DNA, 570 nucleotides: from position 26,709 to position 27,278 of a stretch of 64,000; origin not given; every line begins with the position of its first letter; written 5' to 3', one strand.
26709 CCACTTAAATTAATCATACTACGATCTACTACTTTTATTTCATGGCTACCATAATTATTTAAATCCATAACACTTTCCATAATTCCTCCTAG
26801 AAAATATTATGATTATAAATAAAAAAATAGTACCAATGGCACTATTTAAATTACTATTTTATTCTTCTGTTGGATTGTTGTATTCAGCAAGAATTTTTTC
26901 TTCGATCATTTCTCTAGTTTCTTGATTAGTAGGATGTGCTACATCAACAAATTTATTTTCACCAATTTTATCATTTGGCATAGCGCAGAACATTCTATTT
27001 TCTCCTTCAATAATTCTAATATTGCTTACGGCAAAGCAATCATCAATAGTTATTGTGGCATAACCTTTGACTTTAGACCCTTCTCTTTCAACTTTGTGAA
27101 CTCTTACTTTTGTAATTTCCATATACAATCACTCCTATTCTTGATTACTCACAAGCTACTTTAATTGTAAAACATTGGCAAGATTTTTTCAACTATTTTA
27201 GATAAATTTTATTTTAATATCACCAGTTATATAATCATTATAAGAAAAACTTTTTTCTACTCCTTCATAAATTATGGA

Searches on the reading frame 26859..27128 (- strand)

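Call 66: search_protein_families(library=pfam, max_evalue=1e-8, proteins=[window:26859-27128:-])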
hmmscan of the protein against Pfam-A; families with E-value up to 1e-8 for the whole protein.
window:26859-27128:- (89 aa): 1 family
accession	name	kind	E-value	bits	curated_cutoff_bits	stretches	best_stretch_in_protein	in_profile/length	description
PF04026.17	SpoVG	-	1.1e-30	106.1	29.6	1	3-84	1-81/82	SpoVG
